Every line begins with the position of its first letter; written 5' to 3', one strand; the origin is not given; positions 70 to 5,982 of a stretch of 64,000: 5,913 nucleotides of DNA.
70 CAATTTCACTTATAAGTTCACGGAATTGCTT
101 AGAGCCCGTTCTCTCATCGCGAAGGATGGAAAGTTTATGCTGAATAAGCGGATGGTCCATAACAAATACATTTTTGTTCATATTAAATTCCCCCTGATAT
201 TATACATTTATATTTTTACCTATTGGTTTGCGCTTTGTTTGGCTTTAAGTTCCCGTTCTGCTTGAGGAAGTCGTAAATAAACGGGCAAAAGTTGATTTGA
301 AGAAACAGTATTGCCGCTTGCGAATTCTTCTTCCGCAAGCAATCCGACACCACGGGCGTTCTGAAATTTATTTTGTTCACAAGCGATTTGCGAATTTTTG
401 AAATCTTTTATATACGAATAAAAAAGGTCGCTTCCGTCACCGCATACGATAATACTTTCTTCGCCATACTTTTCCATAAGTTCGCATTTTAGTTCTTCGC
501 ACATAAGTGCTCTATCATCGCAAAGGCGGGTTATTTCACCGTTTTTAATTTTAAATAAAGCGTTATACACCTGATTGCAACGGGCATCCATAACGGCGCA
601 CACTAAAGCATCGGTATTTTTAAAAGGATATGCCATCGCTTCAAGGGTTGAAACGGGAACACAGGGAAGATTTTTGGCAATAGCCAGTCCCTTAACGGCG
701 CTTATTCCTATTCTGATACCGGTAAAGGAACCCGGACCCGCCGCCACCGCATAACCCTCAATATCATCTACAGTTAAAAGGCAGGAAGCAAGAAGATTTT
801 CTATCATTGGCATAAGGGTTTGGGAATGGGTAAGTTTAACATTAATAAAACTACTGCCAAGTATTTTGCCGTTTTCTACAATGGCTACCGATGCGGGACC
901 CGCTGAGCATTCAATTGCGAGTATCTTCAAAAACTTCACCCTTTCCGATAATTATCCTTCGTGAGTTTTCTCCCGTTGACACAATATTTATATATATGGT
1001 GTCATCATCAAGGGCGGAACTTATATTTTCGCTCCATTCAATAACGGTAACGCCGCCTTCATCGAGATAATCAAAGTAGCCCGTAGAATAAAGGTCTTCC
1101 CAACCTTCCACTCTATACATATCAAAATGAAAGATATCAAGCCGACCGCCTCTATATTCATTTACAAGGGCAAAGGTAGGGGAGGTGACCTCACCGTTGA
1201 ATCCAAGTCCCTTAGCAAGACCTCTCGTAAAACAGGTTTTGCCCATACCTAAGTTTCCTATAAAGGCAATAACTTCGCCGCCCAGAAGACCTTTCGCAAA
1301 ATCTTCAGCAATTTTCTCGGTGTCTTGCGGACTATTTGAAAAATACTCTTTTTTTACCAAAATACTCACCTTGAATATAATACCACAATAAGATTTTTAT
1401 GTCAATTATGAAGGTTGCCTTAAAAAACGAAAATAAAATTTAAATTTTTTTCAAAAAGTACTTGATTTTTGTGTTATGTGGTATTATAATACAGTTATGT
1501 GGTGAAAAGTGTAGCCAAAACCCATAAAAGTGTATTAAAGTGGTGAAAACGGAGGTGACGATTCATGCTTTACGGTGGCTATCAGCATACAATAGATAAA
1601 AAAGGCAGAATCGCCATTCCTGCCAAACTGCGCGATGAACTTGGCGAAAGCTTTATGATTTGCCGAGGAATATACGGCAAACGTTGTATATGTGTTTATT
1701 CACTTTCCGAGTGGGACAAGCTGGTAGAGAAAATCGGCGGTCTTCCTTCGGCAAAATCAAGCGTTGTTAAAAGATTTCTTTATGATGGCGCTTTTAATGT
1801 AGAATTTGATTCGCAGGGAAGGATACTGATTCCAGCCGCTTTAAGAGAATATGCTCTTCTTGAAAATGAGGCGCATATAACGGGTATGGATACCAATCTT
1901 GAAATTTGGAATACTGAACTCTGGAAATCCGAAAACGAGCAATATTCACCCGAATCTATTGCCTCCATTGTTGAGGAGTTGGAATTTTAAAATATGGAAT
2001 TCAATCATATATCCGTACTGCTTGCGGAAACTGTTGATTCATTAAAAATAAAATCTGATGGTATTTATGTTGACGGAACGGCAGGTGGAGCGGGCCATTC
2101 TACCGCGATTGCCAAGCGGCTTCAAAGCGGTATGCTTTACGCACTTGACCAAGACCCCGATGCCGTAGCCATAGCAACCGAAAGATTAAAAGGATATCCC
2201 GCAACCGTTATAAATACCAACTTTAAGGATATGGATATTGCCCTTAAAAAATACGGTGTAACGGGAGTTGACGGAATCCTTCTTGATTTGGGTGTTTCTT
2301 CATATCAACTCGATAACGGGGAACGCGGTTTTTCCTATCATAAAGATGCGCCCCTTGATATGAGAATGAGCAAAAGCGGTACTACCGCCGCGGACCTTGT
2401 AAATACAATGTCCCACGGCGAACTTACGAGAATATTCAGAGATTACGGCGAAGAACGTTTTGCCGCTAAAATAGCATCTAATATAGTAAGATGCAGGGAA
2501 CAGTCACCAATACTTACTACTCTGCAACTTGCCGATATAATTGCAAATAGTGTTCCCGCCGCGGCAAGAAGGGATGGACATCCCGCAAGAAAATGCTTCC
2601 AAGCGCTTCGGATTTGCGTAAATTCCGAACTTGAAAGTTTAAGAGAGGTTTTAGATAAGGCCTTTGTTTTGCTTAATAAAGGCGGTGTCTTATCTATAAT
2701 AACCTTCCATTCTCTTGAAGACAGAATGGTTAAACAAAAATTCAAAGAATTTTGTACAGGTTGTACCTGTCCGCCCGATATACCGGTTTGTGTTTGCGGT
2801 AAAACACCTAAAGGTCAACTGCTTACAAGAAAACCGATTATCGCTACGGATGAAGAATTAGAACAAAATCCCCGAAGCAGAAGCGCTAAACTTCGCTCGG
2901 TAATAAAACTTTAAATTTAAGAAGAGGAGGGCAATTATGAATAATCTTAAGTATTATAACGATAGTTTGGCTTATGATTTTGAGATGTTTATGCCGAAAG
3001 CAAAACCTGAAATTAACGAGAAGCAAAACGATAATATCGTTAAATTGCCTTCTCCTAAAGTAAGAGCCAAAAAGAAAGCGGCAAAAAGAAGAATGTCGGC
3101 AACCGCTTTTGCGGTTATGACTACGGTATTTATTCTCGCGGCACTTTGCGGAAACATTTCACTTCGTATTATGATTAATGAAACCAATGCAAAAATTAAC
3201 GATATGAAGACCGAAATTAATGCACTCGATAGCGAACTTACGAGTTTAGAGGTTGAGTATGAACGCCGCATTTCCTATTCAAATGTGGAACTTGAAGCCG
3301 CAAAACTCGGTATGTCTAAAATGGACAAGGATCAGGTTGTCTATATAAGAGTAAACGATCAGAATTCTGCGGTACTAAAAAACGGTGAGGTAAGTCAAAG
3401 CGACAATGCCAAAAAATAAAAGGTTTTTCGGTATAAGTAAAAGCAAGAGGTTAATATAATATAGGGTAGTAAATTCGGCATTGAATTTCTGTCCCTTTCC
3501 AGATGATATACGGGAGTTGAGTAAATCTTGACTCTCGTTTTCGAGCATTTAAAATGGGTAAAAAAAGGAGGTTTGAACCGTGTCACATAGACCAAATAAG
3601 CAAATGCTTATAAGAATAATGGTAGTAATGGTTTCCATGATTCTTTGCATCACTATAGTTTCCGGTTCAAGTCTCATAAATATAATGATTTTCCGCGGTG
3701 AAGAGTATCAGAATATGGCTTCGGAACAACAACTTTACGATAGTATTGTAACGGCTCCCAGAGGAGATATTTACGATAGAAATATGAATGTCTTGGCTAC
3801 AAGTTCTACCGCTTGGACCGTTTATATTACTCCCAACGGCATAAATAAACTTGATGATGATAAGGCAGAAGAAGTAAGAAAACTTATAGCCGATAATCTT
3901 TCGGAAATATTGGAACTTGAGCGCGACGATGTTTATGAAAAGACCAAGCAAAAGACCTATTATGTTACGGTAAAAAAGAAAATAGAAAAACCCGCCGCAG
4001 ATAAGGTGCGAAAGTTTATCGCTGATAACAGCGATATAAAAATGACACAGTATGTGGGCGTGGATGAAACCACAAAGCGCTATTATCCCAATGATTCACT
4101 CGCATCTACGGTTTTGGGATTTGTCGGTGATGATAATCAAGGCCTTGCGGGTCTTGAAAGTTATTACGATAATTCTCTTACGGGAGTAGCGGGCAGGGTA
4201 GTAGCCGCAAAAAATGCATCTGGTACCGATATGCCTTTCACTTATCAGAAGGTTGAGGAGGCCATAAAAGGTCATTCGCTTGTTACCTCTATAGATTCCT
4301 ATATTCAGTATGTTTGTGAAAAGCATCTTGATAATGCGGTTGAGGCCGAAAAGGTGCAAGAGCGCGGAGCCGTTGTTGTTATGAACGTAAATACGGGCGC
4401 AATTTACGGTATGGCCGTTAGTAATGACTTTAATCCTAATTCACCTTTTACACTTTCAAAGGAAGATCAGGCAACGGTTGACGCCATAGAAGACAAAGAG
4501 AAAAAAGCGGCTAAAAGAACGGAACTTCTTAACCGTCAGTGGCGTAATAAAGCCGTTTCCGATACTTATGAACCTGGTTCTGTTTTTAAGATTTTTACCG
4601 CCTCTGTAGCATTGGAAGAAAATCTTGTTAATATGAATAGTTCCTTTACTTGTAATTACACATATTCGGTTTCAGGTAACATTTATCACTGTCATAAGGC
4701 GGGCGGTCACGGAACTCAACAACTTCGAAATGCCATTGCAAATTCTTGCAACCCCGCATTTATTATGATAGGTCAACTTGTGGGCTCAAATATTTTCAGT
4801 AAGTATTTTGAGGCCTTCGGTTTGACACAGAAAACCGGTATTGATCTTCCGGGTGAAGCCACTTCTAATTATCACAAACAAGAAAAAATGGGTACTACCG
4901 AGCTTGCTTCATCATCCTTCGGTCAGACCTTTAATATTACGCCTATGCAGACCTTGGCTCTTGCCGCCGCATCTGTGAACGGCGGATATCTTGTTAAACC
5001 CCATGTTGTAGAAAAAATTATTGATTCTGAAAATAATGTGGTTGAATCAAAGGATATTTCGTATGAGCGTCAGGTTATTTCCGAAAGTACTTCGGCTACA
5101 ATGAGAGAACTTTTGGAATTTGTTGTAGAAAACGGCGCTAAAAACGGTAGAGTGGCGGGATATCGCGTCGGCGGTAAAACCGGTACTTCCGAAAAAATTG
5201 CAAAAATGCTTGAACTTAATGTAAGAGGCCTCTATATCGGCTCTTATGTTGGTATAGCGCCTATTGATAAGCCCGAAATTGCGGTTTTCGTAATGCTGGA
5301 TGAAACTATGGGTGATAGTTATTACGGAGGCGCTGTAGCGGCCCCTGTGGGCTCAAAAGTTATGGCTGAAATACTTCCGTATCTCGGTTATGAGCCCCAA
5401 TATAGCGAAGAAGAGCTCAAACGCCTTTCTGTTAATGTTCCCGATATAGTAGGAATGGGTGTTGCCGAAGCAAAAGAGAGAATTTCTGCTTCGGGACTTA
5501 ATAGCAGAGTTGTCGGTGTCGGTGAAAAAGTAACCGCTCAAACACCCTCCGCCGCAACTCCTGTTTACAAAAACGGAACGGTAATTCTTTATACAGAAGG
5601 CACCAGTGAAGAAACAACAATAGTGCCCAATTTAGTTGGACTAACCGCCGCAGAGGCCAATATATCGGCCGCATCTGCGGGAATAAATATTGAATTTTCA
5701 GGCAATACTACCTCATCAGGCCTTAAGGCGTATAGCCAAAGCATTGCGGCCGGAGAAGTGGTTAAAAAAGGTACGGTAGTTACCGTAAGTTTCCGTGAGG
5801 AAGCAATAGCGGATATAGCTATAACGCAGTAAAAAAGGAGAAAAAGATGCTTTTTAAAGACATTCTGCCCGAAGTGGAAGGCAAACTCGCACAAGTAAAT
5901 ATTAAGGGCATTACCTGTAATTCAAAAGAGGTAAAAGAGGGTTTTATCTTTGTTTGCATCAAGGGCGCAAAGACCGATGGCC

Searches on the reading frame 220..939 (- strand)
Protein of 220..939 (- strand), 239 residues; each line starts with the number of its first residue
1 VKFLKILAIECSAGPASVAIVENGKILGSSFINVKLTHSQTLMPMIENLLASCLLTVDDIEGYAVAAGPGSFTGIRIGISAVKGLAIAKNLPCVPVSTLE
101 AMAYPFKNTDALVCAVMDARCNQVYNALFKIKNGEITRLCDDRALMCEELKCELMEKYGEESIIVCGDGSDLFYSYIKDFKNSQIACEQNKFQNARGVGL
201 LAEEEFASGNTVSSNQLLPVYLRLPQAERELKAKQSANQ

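Call 27: search_protein_families(library=pfam, proteins=[window:220-939:-], max_evalue=0.0001)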
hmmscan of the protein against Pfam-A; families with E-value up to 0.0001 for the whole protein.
window:220-939:- (239 aa): 1 family
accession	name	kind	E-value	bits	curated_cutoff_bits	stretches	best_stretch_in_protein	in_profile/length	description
PF00814.31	TsaD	-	4.4e-27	95.9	24.8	1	37-151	28-148/264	tRNA N6-adenosine threonylcarbamoyltransferase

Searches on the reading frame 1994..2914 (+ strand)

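Call 25: search_protein_families(library=pfam, proteins=[window:1994-2914:+], max_evalue=0.0001)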
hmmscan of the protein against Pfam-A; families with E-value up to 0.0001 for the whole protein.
window:1994-2914:+ (306 aa): 1 family
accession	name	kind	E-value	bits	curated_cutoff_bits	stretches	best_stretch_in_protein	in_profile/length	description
PF01795.25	Methyltransf_5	-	3e-117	391.9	27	1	2-304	1-307/309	MraW methylase family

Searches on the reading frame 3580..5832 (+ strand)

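Call 25: search_protein_families(library=pfam, proteins=[window:3580-5832:+], max_evalue=0.0001)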
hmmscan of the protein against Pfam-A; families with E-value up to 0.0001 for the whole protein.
window:3580-5832:+ (750 aa): 3 families
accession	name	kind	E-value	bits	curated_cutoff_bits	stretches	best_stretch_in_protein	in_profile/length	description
PF00905.27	Transpeptidase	-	1.7e-67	228.1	22.1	1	263-595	1-298/299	Penicillin binding protein transpeptidase domain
PF03717.20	PBP_dimer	-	2.1e-22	80.8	24.4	1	58-216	3-174/180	Penicillin-binding Protein dimerisation domain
PF03793.24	PASTA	-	3.7e-20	72.1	23.2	2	618-673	1-63/64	PASTA domain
